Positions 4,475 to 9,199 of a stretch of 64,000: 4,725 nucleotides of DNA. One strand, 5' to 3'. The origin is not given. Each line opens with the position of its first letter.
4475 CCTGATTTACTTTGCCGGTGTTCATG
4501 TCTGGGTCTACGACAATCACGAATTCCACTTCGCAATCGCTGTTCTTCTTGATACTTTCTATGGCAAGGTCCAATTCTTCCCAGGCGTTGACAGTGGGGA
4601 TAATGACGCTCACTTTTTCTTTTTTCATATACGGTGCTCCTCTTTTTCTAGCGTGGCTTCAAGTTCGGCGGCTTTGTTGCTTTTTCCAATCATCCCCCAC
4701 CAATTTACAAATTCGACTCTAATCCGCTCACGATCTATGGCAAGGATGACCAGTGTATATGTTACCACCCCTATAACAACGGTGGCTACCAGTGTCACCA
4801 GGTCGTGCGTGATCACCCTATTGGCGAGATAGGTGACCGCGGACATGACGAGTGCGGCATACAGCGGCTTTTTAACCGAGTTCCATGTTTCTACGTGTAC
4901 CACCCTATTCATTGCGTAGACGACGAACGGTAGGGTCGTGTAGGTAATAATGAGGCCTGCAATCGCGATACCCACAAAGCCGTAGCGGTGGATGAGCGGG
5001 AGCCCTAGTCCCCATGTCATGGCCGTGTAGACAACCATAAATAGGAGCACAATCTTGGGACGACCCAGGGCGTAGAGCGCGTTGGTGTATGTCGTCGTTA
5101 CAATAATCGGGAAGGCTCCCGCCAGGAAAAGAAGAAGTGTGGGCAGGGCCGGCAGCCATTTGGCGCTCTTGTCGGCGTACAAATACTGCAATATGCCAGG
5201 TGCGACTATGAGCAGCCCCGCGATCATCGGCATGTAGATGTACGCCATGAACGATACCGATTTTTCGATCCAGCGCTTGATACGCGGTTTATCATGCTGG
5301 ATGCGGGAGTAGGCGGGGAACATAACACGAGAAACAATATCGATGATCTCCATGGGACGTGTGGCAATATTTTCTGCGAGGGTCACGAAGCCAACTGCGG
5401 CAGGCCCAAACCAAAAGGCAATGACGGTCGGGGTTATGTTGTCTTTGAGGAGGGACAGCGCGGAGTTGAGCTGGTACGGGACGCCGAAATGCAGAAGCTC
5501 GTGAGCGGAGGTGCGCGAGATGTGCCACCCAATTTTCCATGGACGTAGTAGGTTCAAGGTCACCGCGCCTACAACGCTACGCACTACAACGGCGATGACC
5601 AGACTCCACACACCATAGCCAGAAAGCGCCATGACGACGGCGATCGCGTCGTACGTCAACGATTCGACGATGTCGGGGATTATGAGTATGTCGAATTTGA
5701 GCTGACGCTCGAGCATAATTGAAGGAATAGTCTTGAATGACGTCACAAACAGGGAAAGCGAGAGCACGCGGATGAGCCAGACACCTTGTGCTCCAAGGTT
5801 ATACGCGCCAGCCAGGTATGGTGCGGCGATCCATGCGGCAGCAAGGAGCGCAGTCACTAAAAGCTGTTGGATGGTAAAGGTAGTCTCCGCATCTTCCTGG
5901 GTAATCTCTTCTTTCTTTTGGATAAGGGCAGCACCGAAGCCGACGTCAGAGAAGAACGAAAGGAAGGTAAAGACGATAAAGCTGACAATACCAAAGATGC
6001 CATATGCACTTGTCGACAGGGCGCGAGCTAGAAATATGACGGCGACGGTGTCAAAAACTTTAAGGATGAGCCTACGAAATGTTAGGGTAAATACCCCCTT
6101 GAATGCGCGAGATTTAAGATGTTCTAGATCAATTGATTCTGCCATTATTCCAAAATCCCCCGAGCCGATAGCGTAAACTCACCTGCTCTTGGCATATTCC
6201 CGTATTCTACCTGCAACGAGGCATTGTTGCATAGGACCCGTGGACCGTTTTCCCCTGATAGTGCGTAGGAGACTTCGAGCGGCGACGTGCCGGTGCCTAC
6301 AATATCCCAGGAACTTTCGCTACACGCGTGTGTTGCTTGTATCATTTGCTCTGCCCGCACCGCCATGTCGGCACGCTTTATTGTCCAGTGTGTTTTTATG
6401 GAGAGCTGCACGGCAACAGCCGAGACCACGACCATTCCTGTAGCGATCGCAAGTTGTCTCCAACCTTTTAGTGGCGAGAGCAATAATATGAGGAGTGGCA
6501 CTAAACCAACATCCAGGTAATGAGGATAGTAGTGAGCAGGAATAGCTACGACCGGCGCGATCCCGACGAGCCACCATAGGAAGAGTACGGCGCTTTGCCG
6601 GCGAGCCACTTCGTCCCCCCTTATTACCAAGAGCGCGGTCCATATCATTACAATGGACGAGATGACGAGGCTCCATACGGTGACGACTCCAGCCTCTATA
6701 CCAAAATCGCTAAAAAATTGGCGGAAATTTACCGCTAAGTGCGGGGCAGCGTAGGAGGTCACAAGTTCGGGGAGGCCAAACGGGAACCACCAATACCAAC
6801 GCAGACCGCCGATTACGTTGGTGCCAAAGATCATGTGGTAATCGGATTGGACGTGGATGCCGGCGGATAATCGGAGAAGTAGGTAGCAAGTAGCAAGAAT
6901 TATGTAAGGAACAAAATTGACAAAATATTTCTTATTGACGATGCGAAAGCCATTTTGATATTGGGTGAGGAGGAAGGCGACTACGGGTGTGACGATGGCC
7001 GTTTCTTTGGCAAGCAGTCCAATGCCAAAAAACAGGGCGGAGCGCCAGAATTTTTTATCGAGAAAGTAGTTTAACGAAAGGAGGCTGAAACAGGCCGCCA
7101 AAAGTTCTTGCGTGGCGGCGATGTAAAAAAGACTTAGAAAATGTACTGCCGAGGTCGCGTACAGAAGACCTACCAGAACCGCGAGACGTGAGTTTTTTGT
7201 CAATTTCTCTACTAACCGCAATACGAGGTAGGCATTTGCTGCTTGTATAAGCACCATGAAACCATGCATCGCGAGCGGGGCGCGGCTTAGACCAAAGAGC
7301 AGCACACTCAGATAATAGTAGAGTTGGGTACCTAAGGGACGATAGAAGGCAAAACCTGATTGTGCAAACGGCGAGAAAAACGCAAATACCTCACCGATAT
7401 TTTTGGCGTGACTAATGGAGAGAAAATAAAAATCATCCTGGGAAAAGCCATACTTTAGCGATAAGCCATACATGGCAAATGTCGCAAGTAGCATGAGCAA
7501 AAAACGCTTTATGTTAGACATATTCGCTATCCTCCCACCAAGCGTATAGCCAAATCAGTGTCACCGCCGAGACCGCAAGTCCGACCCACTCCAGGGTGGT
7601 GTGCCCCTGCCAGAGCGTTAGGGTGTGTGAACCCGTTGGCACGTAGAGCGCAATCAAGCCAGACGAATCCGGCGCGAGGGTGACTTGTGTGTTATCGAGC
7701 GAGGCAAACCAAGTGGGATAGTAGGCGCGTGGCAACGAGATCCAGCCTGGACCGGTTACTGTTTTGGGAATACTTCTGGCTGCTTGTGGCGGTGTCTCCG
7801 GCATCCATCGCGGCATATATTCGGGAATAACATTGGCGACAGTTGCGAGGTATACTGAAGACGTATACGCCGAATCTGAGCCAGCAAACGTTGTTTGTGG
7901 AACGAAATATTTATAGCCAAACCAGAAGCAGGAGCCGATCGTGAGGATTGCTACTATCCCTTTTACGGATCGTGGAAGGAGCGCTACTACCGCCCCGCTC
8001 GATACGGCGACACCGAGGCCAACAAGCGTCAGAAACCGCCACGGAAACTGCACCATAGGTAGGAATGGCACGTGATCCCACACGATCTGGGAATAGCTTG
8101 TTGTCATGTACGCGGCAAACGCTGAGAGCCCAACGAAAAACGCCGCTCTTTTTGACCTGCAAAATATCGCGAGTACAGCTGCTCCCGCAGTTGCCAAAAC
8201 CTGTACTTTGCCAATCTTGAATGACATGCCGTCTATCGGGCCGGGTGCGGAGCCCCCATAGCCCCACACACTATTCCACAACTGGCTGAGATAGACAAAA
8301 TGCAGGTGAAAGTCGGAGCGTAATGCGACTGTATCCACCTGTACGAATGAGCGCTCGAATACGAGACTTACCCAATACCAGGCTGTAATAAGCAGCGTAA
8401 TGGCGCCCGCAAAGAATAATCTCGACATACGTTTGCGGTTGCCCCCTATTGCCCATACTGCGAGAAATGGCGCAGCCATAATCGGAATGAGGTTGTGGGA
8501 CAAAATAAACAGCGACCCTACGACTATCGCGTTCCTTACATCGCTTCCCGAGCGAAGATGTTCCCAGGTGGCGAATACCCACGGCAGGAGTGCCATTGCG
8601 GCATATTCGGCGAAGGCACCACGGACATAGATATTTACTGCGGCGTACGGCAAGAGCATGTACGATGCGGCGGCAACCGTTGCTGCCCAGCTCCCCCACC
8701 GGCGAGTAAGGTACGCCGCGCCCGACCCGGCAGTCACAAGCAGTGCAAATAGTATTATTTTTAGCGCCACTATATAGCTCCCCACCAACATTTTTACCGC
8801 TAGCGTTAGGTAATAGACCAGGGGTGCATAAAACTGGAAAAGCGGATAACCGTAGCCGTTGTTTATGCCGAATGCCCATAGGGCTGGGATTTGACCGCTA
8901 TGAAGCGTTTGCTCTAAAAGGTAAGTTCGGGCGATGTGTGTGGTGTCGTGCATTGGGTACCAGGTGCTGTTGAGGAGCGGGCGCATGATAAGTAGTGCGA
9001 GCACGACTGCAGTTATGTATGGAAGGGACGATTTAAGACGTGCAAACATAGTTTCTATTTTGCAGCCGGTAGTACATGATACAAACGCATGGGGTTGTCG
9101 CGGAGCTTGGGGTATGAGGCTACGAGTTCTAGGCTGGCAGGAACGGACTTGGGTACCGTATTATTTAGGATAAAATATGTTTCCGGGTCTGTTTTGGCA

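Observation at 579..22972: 22 kb glycosylation locus with seven or more GT-C (ArnT/PMT-like) transferases, paired polyprenyl-P-sugar GT2 synthases, a Wzx flippase and UDP-Xyl / GDP-D-Rha synthesis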

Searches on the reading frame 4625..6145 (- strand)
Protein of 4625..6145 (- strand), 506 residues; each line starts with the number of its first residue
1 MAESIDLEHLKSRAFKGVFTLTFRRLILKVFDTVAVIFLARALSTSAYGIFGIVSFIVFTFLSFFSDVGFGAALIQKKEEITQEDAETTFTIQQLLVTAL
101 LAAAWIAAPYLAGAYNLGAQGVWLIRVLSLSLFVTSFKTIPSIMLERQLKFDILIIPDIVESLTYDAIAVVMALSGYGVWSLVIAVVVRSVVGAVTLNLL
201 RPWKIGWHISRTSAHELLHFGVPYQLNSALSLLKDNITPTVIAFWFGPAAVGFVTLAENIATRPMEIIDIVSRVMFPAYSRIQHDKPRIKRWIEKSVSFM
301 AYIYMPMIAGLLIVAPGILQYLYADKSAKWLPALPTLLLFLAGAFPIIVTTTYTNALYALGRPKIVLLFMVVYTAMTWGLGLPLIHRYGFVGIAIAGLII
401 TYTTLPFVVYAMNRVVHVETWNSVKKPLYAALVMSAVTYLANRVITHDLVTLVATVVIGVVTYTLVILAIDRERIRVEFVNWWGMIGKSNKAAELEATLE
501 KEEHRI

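Call 3: search_protein_families(library=pfam, proteins=[window:4625-6145:-], max_evalue=0.01)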
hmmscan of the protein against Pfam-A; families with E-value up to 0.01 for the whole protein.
window:4625-6145:- (506 aa): 3 families
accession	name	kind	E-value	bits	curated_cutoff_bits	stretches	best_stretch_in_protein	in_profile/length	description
PF13440.11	Polysacc_synt_3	-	5e-60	203.7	23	1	39-332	2-290/293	Polysaccharide biosynthesis protein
PF01943.22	Polysacc_synt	-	1.7e-21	77.3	28.2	1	16-283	3-274/274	Polysaccharide biosynthesis protein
PF03023.19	MurJ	-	1.2e-12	47.6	27.4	1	80-451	50-442/451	Lipid II flippase MurJ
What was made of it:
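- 4625..6145 (-): Wzx/MOP-family flippase. Polysacc_synt_3 203.7 bits, Polysacc_synt 77.3, MurJ 47.6 (call 3).
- Checked: Wzx at 4625-6145: Polysacc_synt_3, 203.7 bits (call 3).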

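Call 6: search_protein_families(library=ncbifam, proteins=[window:4625-6145:-], max_evalue=0.01)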
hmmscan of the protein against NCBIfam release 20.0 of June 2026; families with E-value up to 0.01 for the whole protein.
window:4625-6145:- (506 aa): 4 families
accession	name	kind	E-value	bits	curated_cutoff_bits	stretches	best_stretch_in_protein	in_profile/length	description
NF007773.0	PRK10459.1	equivalog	1.3e-49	169.5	273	1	26-479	19-475/492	MOP flippase family protein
NF058658.1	Oglyco_Wzx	exception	1.1e-41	143.3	720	1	9-472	5-465/478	O-glycosylation flippase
NF047674.1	TeichurnBiosyTuaB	equivalog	3.5e-30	105.5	580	1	10-468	4-467/469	teichuronic acid biosynthesis protein TuaB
TIGR01695.1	murJ_mviN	equivalog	9e-12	44.5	235.55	1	37-470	25-496/506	murein biosynthesis integral membrane protein MurJ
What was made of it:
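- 4625..6145 (-): NF007773 169.5 bits, below its 273 cut-off (call 6).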

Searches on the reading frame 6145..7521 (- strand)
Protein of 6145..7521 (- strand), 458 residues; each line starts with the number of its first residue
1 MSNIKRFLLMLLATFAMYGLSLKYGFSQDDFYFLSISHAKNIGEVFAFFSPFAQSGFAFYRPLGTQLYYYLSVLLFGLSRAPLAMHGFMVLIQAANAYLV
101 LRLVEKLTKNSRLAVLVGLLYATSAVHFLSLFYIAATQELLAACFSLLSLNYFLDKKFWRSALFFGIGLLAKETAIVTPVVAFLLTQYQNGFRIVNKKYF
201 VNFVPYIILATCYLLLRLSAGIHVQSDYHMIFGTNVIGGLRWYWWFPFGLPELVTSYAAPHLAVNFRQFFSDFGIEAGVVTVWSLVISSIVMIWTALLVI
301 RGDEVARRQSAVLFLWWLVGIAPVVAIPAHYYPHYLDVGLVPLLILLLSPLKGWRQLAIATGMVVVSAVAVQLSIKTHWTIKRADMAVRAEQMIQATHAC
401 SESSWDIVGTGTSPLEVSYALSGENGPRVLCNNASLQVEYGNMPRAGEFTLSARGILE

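Call 3: search_protein_families(library=pfam, proteins=[window:6145-7521:-], max_evalue=0.01)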
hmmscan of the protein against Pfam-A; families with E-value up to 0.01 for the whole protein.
window:6145-7521:- (458 aa): 0 families

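Call 6: search_protein_families(library=ncbifam, proteins=[window:6145-7521:-], max_evalue=0.01)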
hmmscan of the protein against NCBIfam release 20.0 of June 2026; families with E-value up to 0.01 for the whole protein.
window:6145-7521:- (458 aa): 1 family
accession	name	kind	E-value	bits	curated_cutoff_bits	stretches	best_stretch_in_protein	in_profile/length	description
NF046093.1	AZOBR_p60025_fam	subfamily_domain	3.8e-07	29.6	150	1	72-193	102-218/232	AZOBR_p60025 family cell surface glycopolymer formation protein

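Call 20: find_homologous_proteins(query=window:6145-7521:-, max_evalue=0.00001)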
Query window:6145-7521:- (458 aa): 84 proteins with E <= 0.00001 among 8000 candidates.
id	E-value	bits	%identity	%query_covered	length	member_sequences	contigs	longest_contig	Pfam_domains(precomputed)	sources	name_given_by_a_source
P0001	4.2e-289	977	97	100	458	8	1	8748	-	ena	-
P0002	2.0e-181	622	62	100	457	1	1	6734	-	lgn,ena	-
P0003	8.8e-129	449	48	100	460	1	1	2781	-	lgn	-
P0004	1.0e-126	442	47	100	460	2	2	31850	-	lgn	-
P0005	1.0e-124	435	46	100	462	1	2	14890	-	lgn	-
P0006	3.6e-124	433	46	100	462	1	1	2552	-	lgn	-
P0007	4.7e-124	433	49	97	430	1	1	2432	-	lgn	-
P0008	2.3e-123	431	49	97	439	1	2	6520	-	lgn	-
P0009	6.8e-123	429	49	100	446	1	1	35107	-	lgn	-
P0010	1.2e-119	418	46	94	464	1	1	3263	-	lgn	-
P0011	2.0e-119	418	47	96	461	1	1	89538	-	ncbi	-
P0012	2.2e-119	418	47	98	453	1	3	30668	-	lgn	-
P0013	1.4e-118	415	47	100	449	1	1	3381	-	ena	-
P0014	4.4e-118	413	44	95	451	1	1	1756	-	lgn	-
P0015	8.2e-117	409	47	96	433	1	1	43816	-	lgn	-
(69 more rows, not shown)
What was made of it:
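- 6145..7521 (-): GT-C 'C2' (458 aa), no Pfam hit, invariant D29-D30 in loop 1. 84 homologues, a few carrying PMT_2 (call 20).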

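Call 28: predict_structure(alignment_id=A1)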
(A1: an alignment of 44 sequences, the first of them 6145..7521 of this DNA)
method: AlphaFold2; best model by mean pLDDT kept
length: 458 residues; sequences in the alignment: 44
mean_pLDDT: 94.3   pTM: 0.93
mean pLDDT of the five models: 94.3, 94.2, 93.5, 93.2, 90.7
residues with pLDDT >= 90: 401; 70-90: 51; 50-70: 6; < 50: 0
segments of 3 or more residues with pLDDT < 50: none
pLDDT, mean of each block of 10 residues (from residue 1): 94 98 95 94 93 78 92 97 98 99 98 98 96 96 98 98 97 96 95 74 96 91 82 91 96 94 94 97 97 95 94 97 90 95 98 97 98 96 95 95 95 95 96 96 92 90
secondary structure, 60 per line:
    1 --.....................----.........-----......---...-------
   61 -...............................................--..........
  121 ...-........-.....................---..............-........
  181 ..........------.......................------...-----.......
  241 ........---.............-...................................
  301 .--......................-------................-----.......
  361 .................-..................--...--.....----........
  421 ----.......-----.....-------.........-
elements in order: H3-23 H28-36 H42-47 H62-108 H111-123 H125-132 H134-154 H158-171 H173-190 H197-219 H234-248 H252-257 H266-301 H304-325 H333-348 H354-377 H379-396 E404-408 H413-420 H425-431 E437-441 E449-452 H453-457
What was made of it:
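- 6145..7521 (-): AF2 pLDDT 94.3 (call 28).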

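Call 32: fold_search(model_id=the predicted structure, library=pdb)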
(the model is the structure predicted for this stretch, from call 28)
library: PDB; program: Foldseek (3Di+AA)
matches with E <= 10: 232; with E <= 0.001: 2
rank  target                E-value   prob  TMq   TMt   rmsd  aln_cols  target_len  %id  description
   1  6ezn_F                6.5e-04  1.00  0.45  0.34  14.4       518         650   11  Cryo-EM structure of the yeast oligosaccharyltransferase (OST) complex (released 2018-01-17)
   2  7e9s_A                7.1e-04  1.00  0.48  0.29  10.7       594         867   10  Archaeal oligosaccharyltransferase AglB from Archaeoglobus fulgidus in complex with an inhibitory peptide and a dolich (released 2021-09-08)
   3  8age_A                1.3e-03  1.00  0.44  0.33  11.5       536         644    9  Structure of yeast oligosaccharylransferase complex with acceptor peptide bound (released 2022-12-07)
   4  8agc_A                1.4e-03  1.00  0.46  0.32  11.0       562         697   11  Structure of yeast oligosaccharylransferase complex with lipid-linked oligosaccharide and non-acceptor peptide bound (released 2022-12-07)
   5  5ogl_A                2.2e-03  1.00  0.45  0.32   9.7       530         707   11  Structure of bacterial oligosaccharyltransferase PglB in complex with an acceptor peptide and an lipid-linked oligosac (released 2017-10-25)
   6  6gxc_A                2.3e-03  1.00  0.48  0.34   9.2       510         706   12  Bacterial oligosaccharyltransferase PglB in complex with an inhibitory peptide and a reactive lipid-linked oligosaccha (released 2018-11-14)
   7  9i5k_A                3.5e-03  1.00  0.47  0.45   8.5       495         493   12  Structure of the Chaetomium thermophilum Pmt4 homodimer (C2 symmetry) (released 2025-12-24)
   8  6c26_A                3.5e-03  1.00  0.51  0.38  13.0       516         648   10  The Cryo-EM structure of a eukaryotic oligosaccharyl transferase complex (released 2018-01-31)
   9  7oci_F                4.7e-03  1.00  0.45  0.35  13.3       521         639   11  Cryo-EM structure of yeast Ost6p containing oligosaccharyltransferase complex (released 2022-02-16)
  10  8b6l_I                3.0e-02  1.00  0.45  0.33  11.4       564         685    8  Subtomogram average of the human Sec61-TRAP-OSTA-translocon (released 2022-12-07)
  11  8hpj_A                5.9e-02  0.25  0.14  0.16  22.5       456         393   14  Crystal structure of the bacterial oxalate transporter OxlT in a ligand-free outward-facing form (released 2023-02-15)
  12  7d5p_B                6.4e-02  0.20  0.13  0.14  24.7       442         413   11  Structure of NorC transporter in an outward-open conformation in complex with a single-chain Indian camelid antibody (released 2021-06-09)
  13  9e6i_B                8.9e-02  1.00  0.33  0.22   9.1       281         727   11  Cryo-EM structure of Saccharomyces cerevisiae Pmt4-Ccw5 complex (released 2025-10-15)
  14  7zlh_A                9.3e-02  0.89  0.37  0.29  11.7       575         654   10  Cryo-EM structure of C-mannosyltransferase CeDPY19, in apo state, bound to CMT2-Fab and anti-Fab nanobody (released 2023-01-11)
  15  9e61_B                9.7e-02  1.00  0.34  0.23   5.9       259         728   11  Cryo-EM structure of Saccharomyces cerevisiae Pmt4 apo form (released 2025-10-15)
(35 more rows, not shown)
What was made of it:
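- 6145..7521 (-): Foldseek top hits STT3, AglB, PglB, Pmt4 at probability 1.00 (call 32).
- On GT-C glycosyltransferase superfamily (the eight membrane proteins): C2: AF2 pLDDT 94.3, best Foldseek hits STT3, AglB, PglB, Pmt4 at probability 1.00; MFS transporters score below 0.25 (calls 28, 32).
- C2's best structural matches are oligosaccharyltransferases and Pmt4 (call 32).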

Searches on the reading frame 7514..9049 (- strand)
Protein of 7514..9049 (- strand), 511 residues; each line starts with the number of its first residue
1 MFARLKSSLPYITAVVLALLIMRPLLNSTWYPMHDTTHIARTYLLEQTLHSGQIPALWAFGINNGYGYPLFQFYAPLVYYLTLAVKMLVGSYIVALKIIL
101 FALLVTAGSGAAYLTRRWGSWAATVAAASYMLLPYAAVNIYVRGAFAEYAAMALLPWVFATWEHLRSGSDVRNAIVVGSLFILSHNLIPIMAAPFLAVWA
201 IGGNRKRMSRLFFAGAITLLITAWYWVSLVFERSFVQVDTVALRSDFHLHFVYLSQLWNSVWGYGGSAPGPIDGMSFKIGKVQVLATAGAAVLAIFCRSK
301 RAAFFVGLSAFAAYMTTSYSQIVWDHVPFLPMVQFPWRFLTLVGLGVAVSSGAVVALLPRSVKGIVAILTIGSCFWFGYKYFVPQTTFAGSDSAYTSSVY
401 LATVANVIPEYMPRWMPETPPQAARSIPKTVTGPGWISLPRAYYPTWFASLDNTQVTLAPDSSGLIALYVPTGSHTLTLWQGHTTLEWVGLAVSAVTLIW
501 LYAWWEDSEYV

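Call 3: search_protein_families(library=pfam, proteins=[window:7514-9049:-], max_evalue=0.01)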
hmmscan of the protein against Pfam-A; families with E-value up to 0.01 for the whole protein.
window:7514-9049:- (511 aa): 1 family
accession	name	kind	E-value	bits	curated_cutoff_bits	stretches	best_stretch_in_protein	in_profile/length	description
PF10131.15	PTPS_related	-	5.2e-11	42.2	26.4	1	71-375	1-305/621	6-pyruvoyl-tetrahydropterin synthase related domain; membrane protein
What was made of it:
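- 7514..9049 (-): GT-C 'C3', PTPS_related/YfhO-like (511 aa), paralogue of C7. PF10131 42.2 bits against 26.4 (call 3).
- Checked: 7514-9049: PTPS_related, 42.2 bits (call 3).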

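Call 6: search_protein_families(library=ncbifam, proteins=[window:7514-9049:-], max_evalue=0.01)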
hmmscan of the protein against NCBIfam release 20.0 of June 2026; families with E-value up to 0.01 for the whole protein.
window:7514-9049:- (511 aa): 0 families
